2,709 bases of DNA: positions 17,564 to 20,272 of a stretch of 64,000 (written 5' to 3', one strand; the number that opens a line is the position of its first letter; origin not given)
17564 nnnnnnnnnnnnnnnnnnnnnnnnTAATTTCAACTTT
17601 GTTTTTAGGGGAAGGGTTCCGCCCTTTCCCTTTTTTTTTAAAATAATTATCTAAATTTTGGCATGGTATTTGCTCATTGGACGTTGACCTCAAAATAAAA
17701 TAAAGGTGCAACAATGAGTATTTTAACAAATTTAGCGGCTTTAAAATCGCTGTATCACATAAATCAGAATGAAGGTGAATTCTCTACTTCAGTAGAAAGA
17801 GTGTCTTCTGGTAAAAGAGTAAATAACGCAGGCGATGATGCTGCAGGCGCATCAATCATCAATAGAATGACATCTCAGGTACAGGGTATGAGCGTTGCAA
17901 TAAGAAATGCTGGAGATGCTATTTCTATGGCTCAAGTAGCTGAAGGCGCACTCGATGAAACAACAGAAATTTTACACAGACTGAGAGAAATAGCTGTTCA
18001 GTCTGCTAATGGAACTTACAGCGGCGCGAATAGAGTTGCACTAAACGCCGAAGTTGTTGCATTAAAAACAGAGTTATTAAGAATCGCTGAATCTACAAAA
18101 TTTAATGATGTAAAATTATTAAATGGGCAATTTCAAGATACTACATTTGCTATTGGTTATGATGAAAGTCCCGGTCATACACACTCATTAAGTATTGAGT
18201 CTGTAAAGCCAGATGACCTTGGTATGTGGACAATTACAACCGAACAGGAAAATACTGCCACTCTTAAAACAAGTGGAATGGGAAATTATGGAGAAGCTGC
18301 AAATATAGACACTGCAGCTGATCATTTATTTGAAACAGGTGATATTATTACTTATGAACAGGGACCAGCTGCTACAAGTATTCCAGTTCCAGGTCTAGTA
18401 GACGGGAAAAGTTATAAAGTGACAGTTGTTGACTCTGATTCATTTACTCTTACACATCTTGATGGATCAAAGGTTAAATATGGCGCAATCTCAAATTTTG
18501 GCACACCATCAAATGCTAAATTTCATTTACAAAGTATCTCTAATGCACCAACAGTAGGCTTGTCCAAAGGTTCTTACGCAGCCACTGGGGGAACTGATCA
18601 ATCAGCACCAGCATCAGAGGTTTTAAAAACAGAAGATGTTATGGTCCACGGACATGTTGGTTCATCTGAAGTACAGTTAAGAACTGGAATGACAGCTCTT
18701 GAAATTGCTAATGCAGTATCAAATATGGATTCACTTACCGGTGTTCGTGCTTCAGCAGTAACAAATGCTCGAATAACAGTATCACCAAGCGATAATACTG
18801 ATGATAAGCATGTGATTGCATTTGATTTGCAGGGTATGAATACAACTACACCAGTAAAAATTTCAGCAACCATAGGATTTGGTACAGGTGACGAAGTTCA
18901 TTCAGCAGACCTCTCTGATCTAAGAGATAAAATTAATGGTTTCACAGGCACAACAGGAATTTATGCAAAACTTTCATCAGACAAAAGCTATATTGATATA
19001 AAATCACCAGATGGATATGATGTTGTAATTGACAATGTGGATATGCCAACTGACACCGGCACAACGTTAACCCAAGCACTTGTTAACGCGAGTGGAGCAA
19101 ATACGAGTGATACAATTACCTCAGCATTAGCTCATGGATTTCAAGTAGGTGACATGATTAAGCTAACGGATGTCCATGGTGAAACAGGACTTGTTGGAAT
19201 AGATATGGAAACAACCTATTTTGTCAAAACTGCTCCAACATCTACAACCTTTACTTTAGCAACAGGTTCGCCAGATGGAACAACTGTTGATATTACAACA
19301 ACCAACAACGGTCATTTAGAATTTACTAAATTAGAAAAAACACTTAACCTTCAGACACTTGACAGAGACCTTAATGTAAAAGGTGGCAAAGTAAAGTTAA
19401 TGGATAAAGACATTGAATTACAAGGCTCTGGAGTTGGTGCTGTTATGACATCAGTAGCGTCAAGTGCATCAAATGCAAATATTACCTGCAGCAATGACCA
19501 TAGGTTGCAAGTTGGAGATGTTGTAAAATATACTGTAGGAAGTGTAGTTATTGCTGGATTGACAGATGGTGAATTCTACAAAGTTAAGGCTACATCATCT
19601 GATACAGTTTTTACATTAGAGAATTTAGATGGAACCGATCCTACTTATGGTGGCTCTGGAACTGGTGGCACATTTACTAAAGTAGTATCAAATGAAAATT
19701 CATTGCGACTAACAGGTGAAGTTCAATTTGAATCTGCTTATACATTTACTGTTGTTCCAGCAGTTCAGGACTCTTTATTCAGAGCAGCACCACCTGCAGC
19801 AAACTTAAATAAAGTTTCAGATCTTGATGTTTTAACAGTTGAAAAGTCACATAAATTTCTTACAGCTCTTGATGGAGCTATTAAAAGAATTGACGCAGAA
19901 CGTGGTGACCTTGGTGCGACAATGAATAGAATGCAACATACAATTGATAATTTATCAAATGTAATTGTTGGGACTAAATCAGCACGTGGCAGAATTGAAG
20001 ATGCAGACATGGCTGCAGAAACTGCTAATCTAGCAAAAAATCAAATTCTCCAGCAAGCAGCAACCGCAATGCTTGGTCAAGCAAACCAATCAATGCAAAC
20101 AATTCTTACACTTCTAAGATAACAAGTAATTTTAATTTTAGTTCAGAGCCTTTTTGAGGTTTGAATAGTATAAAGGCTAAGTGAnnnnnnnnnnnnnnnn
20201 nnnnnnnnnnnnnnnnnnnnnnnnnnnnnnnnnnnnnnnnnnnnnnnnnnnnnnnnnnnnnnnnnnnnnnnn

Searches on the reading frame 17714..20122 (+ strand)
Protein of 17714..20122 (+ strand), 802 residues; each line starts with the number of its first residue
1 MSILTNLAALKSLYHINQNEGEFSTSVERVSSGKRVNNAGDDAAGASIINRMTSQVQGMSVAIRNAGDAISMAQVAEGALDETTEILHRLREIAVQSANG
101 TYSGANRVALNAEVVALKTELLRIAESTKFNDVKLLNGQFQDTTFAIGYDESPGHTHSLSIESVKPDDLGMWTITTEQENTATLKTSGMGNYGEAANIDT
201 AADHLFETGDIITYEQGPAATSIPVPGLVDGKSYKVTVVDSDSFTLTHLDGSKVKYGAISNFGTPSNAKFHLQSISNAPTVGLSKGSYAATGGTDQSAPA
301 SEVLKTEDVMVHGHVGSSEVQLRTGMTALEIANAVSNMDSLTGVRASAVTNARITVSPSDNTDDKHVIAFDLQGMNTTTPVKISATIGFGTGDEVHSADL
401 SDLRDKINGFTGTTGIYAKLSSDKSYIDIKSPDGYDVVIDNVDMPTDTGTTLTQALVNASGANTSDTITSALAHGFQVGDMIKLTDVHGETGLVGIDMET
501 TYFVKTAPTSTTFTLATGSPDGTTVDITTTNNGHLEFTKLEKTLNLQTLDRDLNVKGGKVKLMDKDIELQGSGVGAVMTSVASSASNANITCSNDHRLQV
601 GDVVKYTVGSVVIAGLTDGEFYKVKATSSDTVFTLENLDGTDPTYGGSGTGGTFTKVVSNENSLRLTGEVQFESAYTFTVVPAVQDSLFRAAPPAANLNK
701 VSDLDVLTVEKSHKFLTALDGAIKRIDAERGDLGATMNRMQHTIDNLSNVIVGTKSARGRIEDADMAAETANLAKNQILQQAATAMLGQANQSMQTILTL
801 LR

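Call 23: search_protein_families(library=pfam, proteins=[window:17714-20122:+], max_evalue=0.001)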
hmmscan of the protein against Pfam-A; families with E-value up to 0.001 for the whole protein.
window:17714-20122:+ (802 aa): 4 families
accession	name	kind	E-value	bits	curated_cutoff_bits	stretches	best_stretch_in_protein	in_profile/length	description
PF00669.25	Flagellin_N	-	1.5e-38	132.4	26.6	1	3-139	1-137/139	Bacterial flagellin N-terminal helical region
PF00700.27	Flagellin_C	-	1.8e-24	86.3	23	1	716-801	1-86/86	Bacterial flagellin C-terminal helical region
PF07196.18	Flagellin_IN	-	7.3e-05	23.3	22.7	0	398-425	21-47/55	Flagellin hook IN motif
PF16190.11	E1_FCCH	-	9.5e-05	22.8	29.5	0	473-493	13-33/70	Ubiquitin-activating enzyme E1 FCCH domain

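Call 29: find_homologous_proteins(query=window:17714-20122:+, max_evalue=1e-30)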
Query window:17714-20122:+ (802 aa): 5688 proteins with E <= 1e-30 among 8000 candidates; the best 120 are listed.
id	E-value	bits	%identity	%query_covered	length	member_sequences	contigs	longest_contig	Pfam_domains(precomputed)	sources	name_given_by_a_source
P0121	0.0e+0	1624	94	100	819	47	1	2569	PF07196.19,PF00700.28,PF16190.12,PF00669.26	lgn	-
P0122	0.0e+0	1491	87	100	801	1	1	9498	PF00700.28,PF16190.12,PF00669.26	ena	-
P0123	0.0e+0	1486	86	100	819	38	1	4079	PF00700.28,PF16190.12,PF00669.26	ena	-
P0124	0.0e+0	1434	84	100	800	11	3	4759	PF00700.28,PF00669.26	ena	-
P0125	0.0e+0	1433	83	100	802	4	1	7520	PF07196.19,PF00700.28,PF00669.26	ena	-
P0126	0.0e+0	1406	81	100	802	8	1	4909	PF00700.28,PF16190.12,PF00669.26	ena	-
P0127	0.0e+0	1241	80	72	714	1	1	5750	PF07196.19,PF00700.28,PF00669.26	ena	-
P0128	0.0e+0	1129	85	77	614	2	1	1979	PF07196.19,PF00700.28,PF16190.12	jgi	jgi:flagellin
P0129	6.4e-288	975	66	71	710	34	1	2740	PF00700.28,PF00669.26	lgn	-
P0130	1.1e-275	935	85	65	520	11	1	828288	PF07196.19,PF00700.28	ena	-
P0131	1.6e-257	875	64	63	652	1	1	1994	PF00700.28,PF00669.26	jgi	jgi:flagellin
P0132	4.3e-254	863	61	70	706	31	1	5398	PF07196.19,PF00700.28,PF00669.26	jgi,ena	-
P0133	1.2e-252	859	61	70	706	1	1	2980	PF07196.19,PF00700.28,PF00669.26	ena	-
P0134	2.0e-251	855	58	70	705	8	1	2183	PF07196.19,PF00700.28,PF00669.26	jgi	jgi:flagellin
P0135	7.9e-250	849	61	65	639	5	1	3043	PF00700.28,PF00669.26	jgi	jgi:flagellin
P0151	4.4e-231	787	55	70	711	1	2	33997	PF07196.19,PF00700.28,PF00669.26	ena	-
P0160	2.2e-220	752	54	70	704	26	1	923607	PF07196.19,PF00700.28,PF00669.26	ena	-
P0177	7.6e-207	707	50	72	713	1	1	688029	PF07196.19,PF00700.28,PF00669.26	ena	-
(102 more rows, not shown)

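Call 30: find_encoding_contigs(protein=P0122, flank=10000, max_places=3)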
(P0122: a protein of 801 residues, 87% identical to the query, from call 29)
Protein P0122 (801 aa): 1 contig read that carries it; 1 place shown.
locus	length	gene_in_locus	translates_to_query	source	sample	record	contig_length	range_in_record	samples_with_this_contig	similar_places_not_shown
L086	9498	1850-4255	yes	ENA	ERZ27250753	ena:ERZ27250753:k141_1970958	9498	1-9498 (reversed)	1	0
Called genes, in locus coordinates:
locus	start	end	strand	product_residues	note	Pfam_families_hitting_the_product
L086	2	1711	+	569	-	?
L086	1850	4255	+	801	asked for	PF00669:Flagellin_N, PF16190:E1_FCCH (faint), PF00700:Flagellin_C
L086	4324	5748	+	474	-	PF23914:TPR_CcmH_CycH (weak), PF13414:TPR_11 (weak), PF13424:TPR_12 (weak), PF14559:TPR_19 (weak), PF00515:TPR_1, PF07719:TPR_2 (weak), PF13181:TPR_8 (weak), PF13414:TPR_11, +12 more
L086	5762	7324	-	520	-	PF00515:TPR_1 (faint), PF07719:TPR_2 (faint), PF13174:TPR_6 (faint), PF13176:TPR_7 (faint), PF13181:TPR_8 (faint), PF13424:TPR_12 (faint), PF25064:ARM_TT21_5th (faint)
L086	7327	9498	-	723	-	?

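Call 31: find_encoding_contigs(protein=P0125, flank=10000, max_places=3)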
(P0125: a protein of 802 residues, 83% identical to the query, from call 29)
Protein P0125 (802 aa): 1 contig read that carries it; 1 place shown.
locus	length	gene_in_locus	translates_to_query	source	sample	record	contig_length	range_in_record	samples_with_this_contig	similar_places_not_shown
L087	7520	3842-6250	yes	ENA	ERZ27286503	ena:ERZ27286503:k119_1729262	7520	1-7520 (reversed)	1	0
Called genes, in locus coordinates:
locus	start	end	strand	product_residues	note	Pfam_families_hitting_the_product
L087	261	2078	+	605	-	PF00669:Flagellin_N, PF00700:Flagellin_C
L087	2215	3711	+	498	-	PF00669:Flagellin_N, PF07196:Flagellin_IN, PF00700:Flagellin_C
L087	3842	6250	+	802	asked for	PF00669:Flagellin_N, PF07196:Flagellin_IN (faint), PF00700:Flagellin_C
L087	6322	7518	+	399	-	?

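Call 32: find_encoding_contigs(protein=P0151, flank=10000, max_places=3)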
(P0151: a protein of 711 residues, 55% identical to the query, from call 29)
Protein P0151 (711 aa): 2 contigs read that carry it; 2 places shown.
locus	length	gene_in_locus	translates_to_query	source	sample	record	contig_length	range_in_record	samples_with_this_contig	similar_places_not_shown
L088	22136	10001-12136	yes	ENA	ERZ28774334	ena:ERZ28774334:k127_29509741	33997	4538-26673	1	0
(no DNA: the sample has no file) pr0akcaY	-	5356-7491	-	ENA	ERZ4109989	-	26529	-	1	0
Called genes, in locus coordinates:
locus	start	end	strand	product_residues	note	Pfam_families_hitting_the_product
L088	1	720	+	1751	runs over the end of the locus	?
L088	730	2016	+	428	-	PF00669:Flagellin_N, PF00700:Flagellin_C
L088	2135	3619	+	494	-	PF00669:Flagellin_N, PF07196:Flagellin_IN, PF00700:Flagellin_C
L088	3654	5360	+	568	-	PF13174:TPR_6 (faint), PF13424:TPR_12 (weak), PF00515:TPR_1, PF07719:TPR_2 (weak), PF13431:TPR_17 (weak), PF23914:TPR_CcmH_CycH (weak), PF13414:TPR_11 (weak), PF14559:TPR_19, +6 more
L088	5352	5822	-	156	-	-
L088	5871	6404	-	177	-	-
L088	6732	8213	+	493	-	PF00669:Flagellin_N, PF07196:Flagellin_IN (weak), PF00700:Flagellin_C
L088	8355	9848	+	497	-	PF00669:Flagellin_N, PF07196:Flagellin_IN, PF00700:Flagellin_C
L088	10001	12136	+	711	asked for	PF00669:Flagellin_N, PF07196:Flagellin_IN (faint), PF00700:Flagellin_C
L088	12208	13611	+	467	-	PF13424:TPR_12 (faint), PF00515:TPR_1 (faint), PF07719:TPR_2 (faint), PF13181:TPR_8 (faint), PF13431:TPR_17 (faint), PF14559:TPR_19 (faint), PF13414:TPR_11 (weak), PF13428:TPR_14 (faint)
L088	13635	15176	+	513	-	PF13428:TPR_14 (faint), PF00515:TPR_1 (faint), PF07719:TPR_2 (faint), PF13181:TPR_8 (faint), PF13424:TPR_12 (faint), PF13431:TPR_17 (faint), PF13414:TPR_11 (faint), PF14559:TPR_19 (faint)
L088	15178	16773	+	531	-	PF13432:TPR_16 (faint)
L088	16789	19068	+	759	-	PF12895:ANAPC3 (faint), PF13424:TPR_12 (faint), PF13431:TPR_17 (faint), PF14559:TPR_19 (faint), PF00515:TPR_1 (faint), PF13414:TPR_11, PF00685:Sulfotransfer_1, PF13469:Sulfotransfer_3, +7 more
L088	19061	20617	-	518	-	PF13431:TPR_17 (faint), PF14559:TPR_19 (faint), PF00515:TPR_1 (faint), PF07719:TPR_2 (faint), PF12895:ANAPC3 (faint), PF13174:TPR_6 (faint), PF13176:TPR_7 (faint), PF13181:TPR_8 (faint), +4 more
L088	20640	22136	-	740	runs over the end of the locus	PF02465:FliD_N, PF07195:FliD_C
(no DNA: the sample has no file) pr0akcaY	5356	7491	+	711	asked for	PF00669:Flagellin_N, PF07196:Flagellin_IN (faint), PF00700:Flagellin_C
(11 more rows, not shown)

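Call 67: find_encoding_contigs(protein=P0160, flank=10000, max_places=1)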
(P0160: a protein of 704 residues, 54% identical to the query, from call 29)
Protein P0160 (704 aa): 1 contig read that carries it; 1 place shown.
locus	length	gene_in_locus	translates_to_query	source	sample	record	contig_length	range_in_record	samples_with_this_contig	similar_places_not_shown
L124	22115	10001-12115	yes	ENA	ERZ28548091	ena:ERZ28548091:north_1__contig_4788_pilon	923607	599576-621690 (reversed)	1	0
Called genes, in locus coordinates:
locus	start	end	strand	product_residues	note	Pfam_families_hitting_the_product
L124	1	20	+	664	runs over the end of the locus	PF07559:FlgE_D2 (weak), PF06429:Flg_bbr_C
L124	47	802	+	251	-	PF22692:LlgE_F_G_D1, PF06429:Flg_bbr_C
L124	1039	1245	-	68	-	-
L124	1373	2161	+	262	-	PF00460:Flg_bb_rod, PF22692:LlgE_F_G_D1, PF06429:Flg_bbr_C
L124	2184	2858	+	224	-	PF02107:FlgH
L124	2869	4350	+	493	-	PF02119:FlgI, PF10135:Rod-binding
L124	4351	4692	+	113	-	PF00460:Flg_bb_rod (weak)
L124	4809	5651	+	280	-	PF22638:FlgK_D1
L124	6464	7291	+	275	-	PF07196:Flagellin_IN (weak)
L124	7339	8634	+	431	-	PF06429:Flg_bbr_C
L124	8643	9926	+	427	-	PF00669:Flagellin_N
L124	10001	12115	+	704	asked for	PF00669:Flagellin_N, PF07196:Flagellin_IN (weak), PF00700:Flagellin_C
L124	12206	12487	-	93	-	-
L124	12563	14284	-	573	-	PF00669:Flagellin_N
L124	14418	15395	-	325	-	PF07195:FliD_C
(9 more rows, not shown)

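Call 68: find_encoding_contigs(protein=P0132, flank=10000, max_places=1)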
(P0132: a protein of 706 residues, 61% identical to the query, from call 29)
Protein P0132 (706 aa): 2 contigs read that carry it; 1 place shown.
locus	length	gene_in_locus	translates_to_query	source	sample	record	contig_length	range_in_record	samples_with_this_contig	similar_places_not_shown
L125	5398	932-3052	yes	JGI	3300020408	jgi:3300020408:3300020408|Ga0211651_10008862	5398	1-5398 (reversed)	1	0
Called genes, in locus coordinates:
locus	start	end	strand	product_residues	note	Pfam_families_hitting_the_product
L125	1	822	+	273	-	?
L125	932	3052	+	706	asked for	PF00669:Flagellin_N, PF07196:Flagellin_IN (weak), PF00700:Flagellin_C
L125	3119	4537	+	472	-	PF13424:TPR_12 (faint), PF07719:TPR_2 (faint), PF13181:TPR_8 (faint), PF13374:TPR_10 (faint), PF13414:TPR_11 (weak), PF13428:TPR_14 (faint), PF13432:TPR_16 (faint), PF00515:TPR_1 (weak), +4 more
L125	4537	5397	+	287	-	?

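Call 69: find_encoding_contigs(protein=P0177, flank=10000, max_places=1)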
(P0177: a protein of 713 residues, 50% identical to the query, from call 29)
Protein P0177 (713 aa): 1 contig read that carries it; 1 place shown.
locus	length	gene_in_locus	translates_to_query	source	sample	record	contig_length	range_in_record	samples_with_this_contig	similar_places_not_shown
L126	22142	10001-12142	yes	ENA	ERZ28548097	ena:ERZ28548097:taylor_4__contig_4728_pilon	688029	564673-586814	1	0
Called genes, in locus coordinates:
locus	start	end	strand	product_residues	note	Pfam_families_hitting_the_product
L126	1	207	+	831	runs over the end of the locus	PF07559:FlgE_D2 (weak), PF06429:Flg_bbr_C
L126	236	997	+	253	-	PF22692:LlgE_F_G_D1, PF06429:Flg_bbr_C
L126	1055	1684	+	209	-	PF00460:Flg_bb_rod, PF22692:LlgE_F_G_D1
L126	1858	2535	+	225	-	PF02107:FlgH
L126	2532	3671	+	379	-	PF02119:FlgI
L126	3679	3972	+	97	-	PF10135:Rod-binding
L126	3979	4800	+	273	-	PF00460:Flg_bb_rod (weak), PF22638:FlgK_D1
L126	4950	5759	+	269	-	-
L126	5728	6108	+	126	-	-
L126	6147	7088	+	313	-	-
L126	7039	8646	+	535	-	PF06429:Flg_bbr_C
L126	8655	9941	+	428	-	PF00669:Flagellin_N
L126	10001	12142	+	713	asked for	PF00669:Flagellin_N, PF07196:Flagellin_IN (weak), PF00700:Flagellin_C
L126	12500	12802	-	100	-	PF00700:Flagellin_C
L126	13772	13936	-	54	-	PF00700:Flagellin_C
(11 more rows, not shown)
